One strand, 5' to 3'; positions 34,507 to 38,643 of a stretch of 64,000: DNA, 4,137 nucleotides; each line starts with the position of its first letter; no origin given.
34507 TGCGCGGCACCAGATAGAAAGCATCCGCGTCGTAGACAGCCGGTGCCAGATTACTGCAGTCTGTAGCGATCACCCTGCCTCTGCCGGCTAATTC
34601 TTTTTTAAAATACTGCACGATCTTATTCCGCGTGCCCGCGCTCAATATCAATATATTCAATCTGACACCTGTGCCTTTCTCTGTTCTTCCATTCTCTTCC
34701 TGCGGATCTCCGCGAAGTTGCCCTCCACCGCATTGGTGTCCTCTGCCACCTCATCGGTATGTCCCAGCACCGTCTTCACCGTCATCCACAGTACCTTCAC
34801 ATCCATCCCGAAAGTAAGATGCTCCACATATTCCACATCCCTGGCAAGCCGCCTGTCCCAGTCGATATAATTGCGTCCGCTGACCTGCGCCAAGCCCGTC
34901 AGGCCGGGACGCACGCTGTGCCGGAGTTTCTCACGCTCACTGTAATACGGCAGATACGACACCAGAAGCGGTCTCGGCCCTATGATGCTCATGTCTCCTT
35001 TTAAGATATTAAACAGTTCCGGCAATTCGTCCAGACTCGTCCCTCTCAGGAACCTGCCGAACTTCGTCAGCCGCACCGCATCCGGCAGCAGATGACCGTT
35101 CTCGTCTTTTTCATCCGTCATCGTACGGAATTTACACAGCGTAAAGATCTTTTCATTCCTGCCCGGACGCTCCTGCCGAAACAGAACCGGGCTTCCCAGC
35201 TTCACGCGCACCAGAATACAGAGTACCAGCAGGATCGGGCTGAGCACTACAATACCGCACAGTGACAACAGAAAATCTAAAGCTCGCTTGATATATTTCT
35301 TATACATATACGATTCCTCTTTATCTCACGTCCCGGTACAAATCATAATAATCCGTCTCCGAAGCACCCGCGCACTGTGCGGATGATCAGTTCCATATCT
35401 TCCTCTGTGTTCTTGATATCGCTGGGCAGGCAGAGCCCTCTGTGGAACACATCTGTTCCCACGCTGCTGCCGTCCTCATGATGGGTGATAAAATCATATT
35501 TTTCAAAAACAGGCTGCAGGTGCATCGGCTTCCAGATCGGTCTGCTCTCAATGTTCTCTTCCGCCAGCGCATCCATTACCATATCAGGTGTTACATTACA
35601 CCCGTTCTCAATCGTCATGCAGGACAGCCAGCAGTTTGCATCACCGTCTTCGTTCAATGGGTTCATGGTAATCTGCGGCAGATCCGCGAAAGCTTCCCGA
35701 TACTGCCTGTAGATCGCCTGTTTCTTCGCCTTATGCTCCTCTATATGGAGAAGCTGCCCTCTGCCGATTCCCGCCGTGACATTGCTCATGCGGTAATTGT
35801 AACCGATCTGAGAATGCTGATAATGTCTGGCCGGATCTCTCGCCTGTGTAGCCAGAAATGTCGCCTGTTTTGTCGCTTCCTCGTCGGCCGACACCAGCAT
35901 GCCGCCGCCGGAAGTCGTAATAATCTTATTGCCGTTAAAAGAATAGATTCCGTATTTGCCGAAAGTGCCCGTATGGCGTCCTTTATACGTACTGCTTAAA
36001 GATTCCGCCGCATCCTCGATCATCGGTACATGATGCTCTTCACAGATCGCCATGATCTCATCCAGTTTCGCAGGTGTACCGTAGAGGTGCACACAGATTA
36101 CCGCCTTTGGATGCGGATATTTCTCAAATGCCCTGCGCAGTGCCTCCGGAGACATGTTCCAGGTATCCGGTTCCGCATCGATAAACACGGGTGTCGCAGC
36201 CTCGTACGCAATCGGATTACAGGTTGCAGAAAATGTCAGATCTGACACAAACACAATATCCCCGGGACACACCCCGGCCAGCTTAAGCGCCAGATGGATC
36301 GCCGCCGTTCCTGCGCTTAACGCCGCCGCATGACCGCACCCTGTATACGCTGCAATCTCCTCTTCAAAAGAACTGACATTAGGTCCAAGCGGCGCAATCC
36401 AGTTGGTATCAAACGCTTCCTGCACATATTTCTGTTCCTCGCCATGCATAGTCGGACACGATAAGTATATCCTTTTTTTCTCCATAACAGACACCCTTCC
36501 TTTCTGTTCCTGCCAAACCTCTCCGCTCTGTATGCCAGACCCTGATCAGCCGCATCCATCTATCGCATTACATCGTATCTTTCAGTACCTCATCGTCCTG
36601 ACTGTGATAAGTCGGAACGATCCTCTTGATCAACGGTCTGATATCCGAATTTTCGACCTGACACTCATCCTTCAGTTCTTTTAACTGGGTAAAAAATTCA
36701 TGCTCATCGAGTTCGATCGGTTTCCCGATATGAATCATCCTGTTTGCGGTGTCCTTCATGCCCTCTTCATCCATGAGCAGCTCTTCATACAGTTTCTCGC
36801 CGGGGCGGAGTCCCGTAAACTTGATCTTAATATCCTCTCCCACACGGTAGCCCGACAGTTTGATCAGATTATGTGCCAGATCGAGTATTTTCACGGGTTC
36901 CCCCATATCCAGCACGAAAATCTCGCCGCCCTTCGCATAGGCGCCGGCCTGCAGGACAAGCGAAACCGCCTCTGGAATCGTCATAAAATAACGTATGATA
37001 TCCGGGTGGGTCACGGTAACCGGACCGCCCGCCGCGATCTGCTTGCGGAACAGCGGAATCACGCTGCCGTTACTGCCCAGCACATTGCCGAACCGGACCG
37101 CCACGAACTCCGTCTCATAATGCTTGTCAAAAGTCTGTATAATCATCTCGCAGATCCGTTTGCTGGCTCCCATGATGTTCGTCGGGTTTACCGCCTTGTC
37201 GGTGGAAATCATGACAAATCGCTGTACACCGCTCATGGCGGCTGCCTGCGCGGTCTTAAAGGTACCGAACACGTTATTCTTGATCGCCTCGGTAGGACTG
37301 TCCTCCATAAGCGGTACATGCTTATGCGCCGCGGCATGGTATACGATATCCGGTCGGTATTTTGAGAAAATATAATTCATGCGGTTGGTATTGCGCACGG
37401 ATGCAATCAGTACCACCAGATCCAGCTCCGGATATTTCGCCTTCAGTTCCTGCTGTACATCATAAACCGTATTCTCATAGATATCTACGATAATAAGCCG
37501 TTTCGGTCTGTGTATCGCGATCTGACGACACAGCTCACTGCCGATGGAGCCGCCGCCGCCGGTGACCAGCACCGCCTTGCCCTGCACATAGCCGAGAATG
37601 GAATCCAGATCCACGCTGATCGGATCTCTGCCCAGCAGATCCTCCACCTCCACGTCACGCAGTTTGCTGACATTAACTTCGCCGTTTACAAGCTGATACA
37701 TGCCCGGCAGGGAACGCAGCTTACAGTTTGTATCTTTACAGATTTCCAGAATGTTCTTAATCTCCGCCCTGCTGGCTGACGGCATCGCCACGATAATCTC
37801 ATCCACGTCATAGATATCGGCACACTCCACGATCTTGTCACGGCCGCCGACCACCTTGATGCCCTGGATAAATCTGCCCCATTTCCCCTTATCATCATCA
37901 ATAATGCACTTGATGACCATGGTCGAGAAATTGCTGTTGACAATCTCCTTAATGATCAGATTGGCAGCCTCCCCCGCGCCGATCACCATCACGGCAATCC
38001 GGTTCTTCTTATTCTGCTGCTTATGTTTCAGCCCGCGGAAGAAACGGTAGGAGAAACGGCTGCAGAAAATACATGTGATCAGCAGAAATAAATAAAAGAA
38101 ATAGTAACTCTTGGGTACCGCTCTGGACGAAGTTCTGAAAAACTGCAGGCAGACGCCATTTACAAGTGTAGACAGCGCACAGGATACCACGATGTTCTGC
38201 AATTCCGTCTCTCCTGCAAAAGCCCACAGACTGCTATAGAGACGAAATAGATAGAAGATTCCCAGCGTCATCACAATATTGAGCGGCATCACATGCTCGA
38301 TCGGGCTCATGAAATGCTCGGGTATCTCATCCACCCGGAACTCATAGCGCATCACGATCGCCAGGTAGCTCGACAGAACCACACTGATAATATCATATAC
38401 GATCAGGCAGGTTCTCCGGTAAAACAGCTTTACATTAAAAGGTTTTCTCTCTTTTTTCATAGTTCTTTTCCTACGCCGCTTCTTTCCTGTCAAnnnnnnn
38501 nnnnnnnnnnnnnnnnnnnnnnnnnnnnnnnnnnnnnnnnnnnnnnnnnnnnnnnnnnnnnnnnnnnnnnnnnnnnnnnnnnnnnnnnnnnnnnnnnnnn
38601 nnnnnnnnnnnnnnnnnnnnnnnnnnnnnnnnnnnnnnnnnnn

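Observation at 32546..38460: PglF-PglE-PglC-like bacillosamine-type module in which an ATP-grasp ligase occupies the place of the N-acetyltransferase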

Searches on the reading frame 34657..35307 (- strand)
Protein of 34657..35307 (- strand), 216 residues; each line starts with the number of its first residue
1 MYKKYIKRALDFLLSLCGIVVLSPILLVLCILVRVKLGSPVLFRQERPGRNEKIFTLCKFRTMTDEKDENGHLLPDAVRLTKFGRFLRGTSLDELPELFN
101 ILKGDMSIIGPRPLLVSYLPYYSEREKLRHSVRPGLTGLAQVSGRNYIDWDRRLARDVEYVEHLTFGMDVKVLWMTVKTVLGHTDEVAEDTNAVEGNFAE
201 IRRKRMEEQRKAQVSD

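Call 3: search_protein_families(library=pfam, proteins=[window:34657-35307:-])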
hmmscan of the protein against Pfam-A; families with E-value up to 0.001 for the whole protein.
window:34657-35307:- (216 aa): 1 family
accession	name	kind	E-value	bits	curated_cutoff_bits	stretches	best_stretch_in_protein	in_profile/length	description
PF02397.22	Bac_transf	-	1e-61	208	27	1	7-181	1-178/179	Bacterial sugar transferase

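Call 4: search_protein_families(library=ncbifam, proteins=[window:34657-35307:-])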
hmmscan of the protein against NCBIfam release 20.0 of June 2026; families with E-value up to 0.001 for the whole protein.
window:34657-35307:- (216 aa): 10 families
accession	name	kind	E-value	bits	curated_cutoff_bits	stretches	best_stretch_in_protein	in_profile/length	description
TIGR03025.1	EPS_sugtrans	subfamily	4e-70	237.2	295.55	1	3-183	254-441/445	exopolysaccharide biosynthesis polyprenyl glycosylphosphotransferase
TIGR03023.1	WcaJ_sugtrans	equivalog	1.6e-59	202.4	410.75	1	3-183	259-449/453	undecaprenyl-phosphate glucose phosphotransferase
TIGR03022.1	WbaP_sugtrans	subfamily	7.1e-55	187.1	403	2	77-182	346-451/456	undecaprenyl-phosphate galactose phosphotransferase WbaP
NF052601.1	undeca_RfbP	equivalog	9.1e-49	165.9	330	2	74-184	129-239/244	undecaprenyl-phosphate galactose phosphotransferase family protein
TIGR03013.1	EpsB_2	subfamily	4e-44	151.4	393.35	1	3-181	251-437/443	TIGR03013 family XrtA/PEP-CTERM system glycosyltransferase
NF050817.1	PolSacchBiosHfsE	equivalog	1.7e-40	139.2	750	1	3-187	268-466/467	polysaccharide biosynthesis protein HfsE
NF041877.1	EPS_EpsZ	equivalog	4.2e-39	134.5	800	1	5-181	264-453/459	exopolysaccharide biosynthesis polyisoprenyl-phosphate hexose-1-phosphate transferase EpsZ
NF007518.0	PRK10124.1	equivalog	3.3e-37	128.3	684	1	4-177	271-454/464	undecaprenyl-phosphate glucose phosphotransferase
NF011751.0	PRK15204.1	equivalog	8.2e-36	123.6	907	1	4-182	277-471/476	undecaprenyl-phosphate galactose phosphotransferase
NF045514.1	glycotran_HepC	equivalog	1.7e-22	79.8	140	1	4-115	114-213/220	heterocyst development glycosyltransferase HepC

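Call 34: search_solved_structures(query=window:34657-35307:-, max_evalue=0.00001)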
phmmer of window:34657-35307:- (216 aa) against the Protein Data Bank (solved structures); distinct sequences matched with E-value up to 0.00001: 7.
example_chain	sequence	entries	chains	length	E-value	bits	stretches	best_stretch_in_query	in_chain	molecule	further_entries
8g1n_A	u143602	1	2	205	5.3e-66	225.3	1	1-185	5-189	N,N'-diacetylbacilliosaminyl-1-phosphate transferase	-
8e37_B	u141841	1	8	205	2.6e-65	223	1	1-185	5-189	N,N'-diacetylbacilliosaminyl-1-phosphate transferase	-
30wc_A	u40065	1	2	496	3.6e-36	127.8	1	4-185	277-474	Undecaprenyl-phosphate galactose phosphotransferase WbaP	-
9s7s_A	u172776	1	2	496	3.7e-36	127.8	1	4-185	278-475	UDP-Gal::undecaprenolphosphate Gal-1-P transferase WbaP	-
9s8l_A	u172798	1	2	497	3.7e-36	127.8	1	4-185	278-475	UDP-Gal::undecaprenolphosphate Gal-1-P transferase WbaP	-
30us_A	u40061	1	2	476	7e-36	126.9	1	4-181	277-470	UDP-Gal::undecaprenolphosphate Gal-1-P transferase WbaP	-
8t53_A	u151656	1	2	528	4.2e-35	124.4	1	4-182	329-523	Undecaprenyl-phosphate galactose phosphotransferase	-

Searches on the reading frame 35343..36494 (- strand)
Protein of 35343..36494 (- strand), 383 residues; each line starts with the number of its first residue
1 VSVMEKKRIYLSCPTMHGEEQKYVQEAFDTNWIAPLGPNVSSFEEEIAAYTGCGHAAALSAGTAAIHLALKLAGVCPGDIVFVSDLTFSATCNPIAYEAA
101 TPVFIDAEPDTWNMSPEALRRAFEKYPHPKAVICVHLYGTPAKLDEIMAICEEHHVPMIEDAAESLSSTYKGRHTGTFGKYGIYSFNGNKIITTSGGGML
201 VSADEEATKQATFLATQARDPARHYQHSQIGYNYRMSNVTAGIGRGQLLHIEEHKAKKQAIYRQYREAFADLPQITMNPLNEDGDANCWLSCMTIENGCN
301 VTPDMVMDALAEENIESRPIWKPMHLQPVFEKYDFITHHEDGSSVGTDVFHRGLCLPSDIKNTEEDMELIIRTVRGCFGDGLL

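Call 3: search_protein_families(library=pfam, proteins=[window:35343-36494:-])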
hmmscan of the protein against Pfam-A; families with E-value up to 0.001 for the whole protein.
window:35343-36494:- (383 aa): 3 families
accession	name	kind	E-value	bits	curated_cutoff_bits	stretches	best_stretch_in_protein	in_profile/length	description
PF01041.23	DegT_DnrJ_EryC1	-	3.8e-95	319.6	19.8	1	16-374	3-359/360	DegT/DnrJ/EryC1/StrS aminotransferase family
PF00155.27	Aminotran_1_2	-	1.3e-05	25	19.7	1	41-161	45-185/361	Aminotransferase class I and II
PF01212.27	Beta_elim_lyase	-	0.00011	22.1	27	1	38-164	32-171/288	Beta-eliminating lyase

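Call 4: search_protein_families(library=ncbifam, proteins=[window:35343-36494:-])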
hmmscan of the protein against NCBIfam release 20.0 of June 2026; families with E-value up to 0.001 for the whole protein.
window:35343-36494:- (383 aa): 7 families
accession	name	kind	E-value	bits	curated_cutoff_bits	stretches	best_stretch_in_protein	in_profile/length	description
TIGR04181.1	NHT_00031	hypoth_equivalog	5.6e-113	377.5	420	1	9-358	1-358/359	LegC family aminotransferase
TIGR03588.1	PseC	equivalog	6e-64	216.3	423.5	1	16-377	9-379/380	UDP-4-amino-4,6-dideoxy-N-acetyl-beta-L-altrosamine transaminase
NF008658.2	PRK11658.1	equivalog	5.6e-52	176.6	631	1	10-330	6-333/379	UDP-4-amino-4-deoxy-L-arabinose aminotransferase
TIGR04427.1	PLP_DesI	equivalog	7.8e-49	166.8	650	1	23-377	37-382/390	dTDP-4-dehydro-6-deoxyglucose aminotransferase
NF008687.0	PRK11706.1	equivalog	3.6e-48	164.2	375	1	9-377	2-373/375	dTDP-4-amino-4,6-dideoxygalactose transaminase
NF011936.0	PRK15407.1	equivalog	4.1e-40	137.8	423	2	6-212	34-245/440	lipopolysaccharide biosynthesis protein RfbH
TIGR02379.1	ECA_wecE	subfamily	2.5e-38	131.8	434.85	1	10-374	3-371/376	dTDP-4-amino-4,6-dideoxy-D-glucose transaminase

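Call 32: search_solved_structures(query=window:35343-36494:-, max_evalue=1e-20)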
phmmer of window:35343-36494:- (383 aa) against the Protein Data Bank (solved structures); distinct sequences matched with E-value up to 1e-20: 47.
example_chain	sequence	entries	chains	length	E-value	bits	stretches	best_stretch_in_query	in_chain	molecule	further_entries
1o61_A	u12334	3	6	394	2.9e-87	296.2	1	8-371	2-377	aminotransferase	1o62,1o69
4ztc_A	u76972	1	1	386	1.9e-86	293.5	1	8-370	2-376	Aminotransferase homolog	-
7b0m_AAA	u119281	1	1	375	3.5e-83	282.8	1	9-379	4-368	Sugar aminotransferase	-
3bn1_A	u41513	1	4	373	1.8e-72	247.5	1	5-372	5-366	Perosamine synthetase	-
3dr7_A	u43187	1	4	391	2.7e-72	247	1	6-372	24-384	Putative perosamine synthetase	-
3dr4_A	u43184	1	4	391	1.8e-71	244.2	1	6-372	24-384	Putative perosamine synthetase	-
1mdo_A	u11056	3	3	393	2e-43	152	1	11-337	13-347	ArnB aminotransferase | UDP-4-amino-4-deoxy-L-arabinose--oxoglutarate aminotransferase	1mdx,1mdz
9bgp_A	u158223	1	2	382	4.6e-43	150.7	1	37-371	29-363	aminotransferase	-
4oca_A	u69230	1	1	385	1.7e-42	148.8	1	11-333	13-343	UDP-4-amino-4-deoxy-L-arabinose--oxoglutarate aminotransferase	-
9bgr_A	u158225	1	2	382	3.2e-42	148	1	37-371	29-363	aminotransferase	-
8sng_A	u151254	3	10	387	1.8e-40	142.2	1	11-330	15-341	UDP-4-amino-4-deoxy-L-arabinose--oxoglutarate aminotransferase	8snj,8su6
8gyh_B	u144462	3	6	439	2.4e-39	138.5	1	6-277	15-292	DegT/DnrJ/EryC1/StrS family aminotransferase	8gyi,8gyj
4qgr_A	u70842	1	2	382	3.3e-39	138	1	36-379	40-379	DegT/DnrJ/EryC1/StrS aminotransferase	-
4lc3_A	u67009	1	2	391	6.6e-39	137.1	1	16-271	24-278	Putative UDP-4-amino-4-deoxy-l-arabinose--oxoglutarate aminotransferase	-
7b0d_A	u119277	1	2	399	5.7e-37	130.7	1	20-271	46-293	Glutamine--scyllo-inositol transaminase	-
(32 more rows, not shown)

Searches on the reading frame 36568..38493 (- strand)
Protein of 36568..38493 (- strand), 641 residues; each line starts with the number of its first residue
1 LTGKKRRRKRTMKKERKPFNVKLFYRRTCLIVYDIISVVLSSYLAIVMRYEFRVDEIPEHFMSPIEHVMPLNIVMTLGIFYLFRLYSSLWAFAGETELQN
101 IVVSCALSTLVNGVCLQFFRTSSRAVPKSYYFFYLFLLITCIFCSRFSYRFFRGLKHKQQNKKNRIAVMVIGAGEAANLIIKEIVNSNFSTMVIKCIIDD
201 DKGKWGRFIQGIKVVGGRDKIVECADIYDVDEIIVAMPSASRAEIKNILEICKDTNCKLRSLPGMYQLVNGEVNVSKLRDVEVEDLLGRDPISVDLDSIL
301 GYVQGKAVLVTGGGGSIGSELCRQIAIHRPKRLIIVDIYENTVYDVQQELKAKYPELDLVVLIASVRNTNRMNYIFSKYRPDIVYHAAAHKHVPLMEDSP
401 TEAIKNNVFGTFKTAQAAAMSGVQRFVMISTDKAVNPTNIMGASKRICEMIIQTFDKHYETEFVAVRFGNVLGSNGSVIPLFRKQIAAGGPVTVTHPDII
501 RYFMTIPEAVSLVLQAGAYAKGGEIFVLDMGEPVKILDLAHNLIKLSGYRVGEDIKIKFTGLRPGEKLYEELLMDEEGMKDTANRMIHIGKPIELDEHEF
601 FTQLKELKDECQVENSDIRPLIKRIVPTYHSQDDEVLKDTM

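Call 3: search_protein_families(library=pfam, proteins=[window:36568-38493:-])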
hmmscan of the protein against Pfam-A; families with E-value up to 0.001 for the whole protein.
window:36568-38493:- (641 aa): 9 families
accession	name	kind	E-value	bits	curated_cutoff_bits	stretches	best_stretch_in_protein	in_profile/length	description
PF02719.21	Polysacc_synt_2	-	4.9e-123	410.4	20.2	1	308-588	1-289/293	Polysaccharide biosynthesis protein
PF01370.27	Epimerase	-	4.3e-23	82.4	20.9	1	308-519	1-227/240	NAD dependent epimerase/dehydratase family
PF13727.12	CoA_binding_3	-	3.8e-17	63.3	25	1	95-263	15-175/175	CoA-binding domain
PF16363.11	GDP_Man_Dehyd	-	8.9e-17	62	27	1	309-536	1-255/332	GDP-mannose 4,6 dehydratase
PF04321.23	RmlD_sub_bind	-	8.5e-12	45.2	27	1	308-476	3-156/287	RmlD substrate binding domain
PF01073.25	3Beta_HSD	-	5.1e-07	29.4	22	1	309-437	1-122/280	3-beta hydroxysteroid dehydrogenase/isomerase family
PF00106.31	adh_short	-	2.5e-05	24.3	26.6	1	306-455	1-163/195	short chain dehydrogenase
PF01488.26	Shikimate_DH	-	6.6e-05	23.5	24.3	0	160-194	7-41/138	Shikimate / quinate 5-dehydrogenase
PF07993.18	NAD_binding_4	-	0.00059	19.5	20.1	0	382-439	90-144/258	Male sterility protein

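Call 4: search_protein_families(library=ncbifam, proteins=[window:36568-38493:-])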
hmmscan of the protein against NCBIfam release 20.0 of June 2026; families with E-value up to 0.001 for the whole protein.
window:36568-38493:- (641 aa): 30 families (the best 25 are shown)
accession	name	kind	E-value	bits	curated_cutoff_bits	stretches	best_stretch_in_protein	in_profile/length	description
TIGR03589.1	PseB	equivalog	1.9e-54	184.8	407.75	1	304-580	3-269/324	UDP-N-acetylglucosamine 4,6-dehydratase (inverting)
TIGR04130.1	FnlA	equivalog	3e-47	161.2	730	1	304-579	3-271/337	UDP-N-acetylglucosamine 4,6-dehydratase/5-epimerase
TIGR03025.1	EPS_sugtrans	subfamily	2.5e-24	86.3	295.55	1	33-283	2-242/445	exopolysaccharide biosynthesis polyprenyl glycosylphosphotransferase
TIGR03023.1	WcaJ_sugtrans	equivalog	4.1e-21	75.8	410.75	1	33-283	2-247/453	undecaprenyl-phosphate glucose phosphotransferase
TIGR01179.1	galE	equivalog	1.4e-18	66.9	262.3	1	307-475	1-180/332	UDP-glucose 4-epimerase GalE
TIGR01181.1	dTDP_gluc_dehyt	equivalog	2.7e-16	59.6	365.1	1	308-566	2-277/321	dTDP-glucose 4,6-dehydratase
TIGR03022.1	WbaP_sugtrans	subfamily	4.8e-12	45.9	403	1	30-277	1-237/456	undecaprenyl-phosphate galactose phosphotransferase WbaP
TIGR04180.1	EDH_00030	hypoth_equivalog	3.8e-11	42.6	475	1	308-581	1-288/297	NAD-dependent 4,6-dehydratase LegB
TIGR02622.1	CDP_4_6_dhtase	equivalog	5.5e-11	42.2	278.45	1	304-473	3-193/352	CDP-glucose 4,6-dehydratase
NF007956.0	PRK10675.1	subfamily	6e-11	42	394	1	307-431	2-124/338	UDP-glucose 4-epimerase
NF007518.0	PRK10124.1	equivalog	4.3e-10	38.9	684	1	68-269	53-244/464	undecaprenyl-phosphate glucose phosphotransferase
TIGR01214.1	rmlD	equivalog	1e-09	37.9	224.05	1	308-476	2-155/285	dTDP-4-dehydrorhamnose reductase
NF007582.0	PRK10217.1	equivalog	1.1e-09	37.9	698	1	306-419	2-113/355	dTDP-glucose 4,6-dehydratase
NF007490.0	PRK10084.1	subfamily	1.7e-09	37.1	649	1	308-418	3-111/361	dTDP-glucose 4,6-dehydratase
TIGR02197.1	heptose_epim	equivalog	1.3e-07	31.1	274.6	1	308-475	1-174/316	ADP-glyceromanno-heptose 6-epimerase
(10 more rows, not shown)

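Call 33: search_solved_structures(query=window:36568-38493:-, max_evalue=1e-20)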
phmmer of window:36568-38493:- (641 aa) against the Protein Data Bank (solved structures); distinct sequences matched with E-value up to 1e-20: 12.
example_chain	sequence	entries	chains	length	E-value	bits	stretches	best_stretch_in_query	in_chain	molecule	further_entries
5bju_A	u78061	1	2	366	4.5e-93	316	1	279-629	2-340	WlaL protein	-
5bjw_A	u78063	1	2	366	1.6e-92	314.2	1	279-629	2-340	WlaL protein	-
5bjx_A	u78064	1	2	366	2.3e-92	313.7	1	279-629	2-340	WlaL protein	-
5bjy_A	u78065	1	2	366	3.1e-92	313.3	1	279-629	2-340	WlaL protein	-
5bjv_A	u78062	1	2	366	1.5e-91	311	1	279-629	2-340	WlaL protein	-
6bwc_A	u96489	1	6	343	1e-48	169.5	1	304-580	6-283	Polysaccharide biosynthesis protein CapD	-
4j2o_A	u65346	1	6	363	1.2e-43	152.8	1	304-578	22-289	UDP-N-acetylglucosamine 4,6-dehydratase/5-epimerase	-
3vvb_A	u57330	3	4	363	2.1e-40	142.1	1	299-577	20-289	CapE | Capsular polysaccharide synthesis enzyme Cap8E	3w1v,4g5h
3vvc_A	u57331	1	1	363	7.6e-40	140.2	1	299-577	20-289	Capsular polysaccharide synthesis enzyme Cap8E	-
2gn4_A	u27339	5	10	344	8.9e-40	140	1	303-577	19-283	UDP-GlcNAc C6 dehydratase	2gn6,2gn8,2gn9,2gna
3pvz_A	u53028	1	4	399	8.4e-31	110.4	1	298-545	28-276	UDP-N-acetylglucosamine 4,6-dehydratase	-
4tqg_A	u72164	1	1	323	1.1e-30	110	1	303-583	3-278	Putative dTDP-d-glucose 4 6-dehydratase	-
